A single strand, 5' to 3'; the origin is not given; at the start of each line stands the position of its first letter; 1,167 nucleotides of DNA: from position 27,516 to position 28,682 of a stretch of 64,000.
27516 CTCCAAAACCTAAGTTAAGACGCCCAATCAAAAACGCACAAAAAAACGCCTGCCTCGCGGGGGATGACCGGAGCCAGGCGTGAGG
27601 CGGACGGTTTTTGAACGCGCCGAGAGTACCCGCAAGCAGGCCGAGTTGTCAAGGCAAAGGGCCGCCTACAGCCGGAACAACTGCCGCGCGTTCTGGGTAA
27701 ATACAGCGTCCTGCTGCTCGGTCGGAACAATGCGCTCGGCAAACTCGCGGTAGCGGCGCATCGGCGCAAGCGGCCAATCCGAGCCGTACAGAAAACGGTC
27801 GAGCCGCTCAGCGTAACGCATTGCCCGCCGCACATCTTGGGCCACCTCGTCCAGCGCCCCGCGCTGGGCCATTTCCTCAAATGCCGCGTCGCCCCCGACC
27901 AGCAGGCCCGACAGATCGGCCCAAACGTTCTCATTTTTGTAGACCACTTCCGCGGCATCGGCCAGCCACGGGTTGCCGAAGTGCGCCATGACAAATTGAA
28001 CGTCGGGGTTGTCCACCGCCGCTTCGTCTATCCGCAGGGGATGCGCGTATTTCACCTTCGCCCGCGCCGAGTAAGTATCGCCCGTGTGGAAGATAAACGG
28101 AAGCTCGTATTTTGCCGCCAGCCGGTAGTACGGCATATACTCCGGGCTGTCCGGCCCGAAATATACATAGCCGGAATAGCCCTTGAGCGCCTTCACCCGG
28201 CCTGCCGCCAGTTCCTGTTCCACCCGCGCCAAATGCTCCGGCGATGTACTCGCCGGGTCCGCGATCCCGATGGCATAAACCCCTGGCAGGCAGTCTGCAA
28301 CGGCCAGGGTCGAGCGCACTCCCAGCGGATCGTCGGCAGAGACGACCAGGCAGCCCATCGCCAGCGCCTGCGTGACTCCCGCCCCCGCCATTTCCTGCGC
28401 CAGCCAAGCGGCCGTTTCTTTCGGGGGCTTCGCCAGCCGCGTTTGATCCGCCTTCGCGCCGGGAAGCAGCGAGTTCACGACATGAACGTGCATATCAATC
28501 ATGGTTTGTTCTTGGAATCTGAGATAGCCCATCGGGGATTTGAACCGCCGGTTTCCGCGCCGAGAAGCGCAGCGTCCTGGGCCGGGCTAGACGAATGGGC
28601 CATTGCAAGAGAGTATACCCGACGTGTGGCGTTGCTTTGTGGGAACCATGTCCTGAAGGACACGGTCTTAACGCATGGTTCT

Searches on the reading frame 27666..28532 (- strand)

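Call 22: search_protein_families(library=pfam, proteins=[window:27666-28532:-], max_evalue=0.00001)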
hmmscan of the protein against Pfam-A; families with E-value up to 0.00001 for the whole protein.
window:27666-28532:- (288 aa): 1 family
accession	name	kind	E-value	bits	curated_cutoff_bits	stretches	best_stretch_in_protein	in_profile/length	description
PF04909.20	Amidohydro_2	-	2.3e-29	103.5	26.4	1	12-288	1-289/289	Amidohydrolase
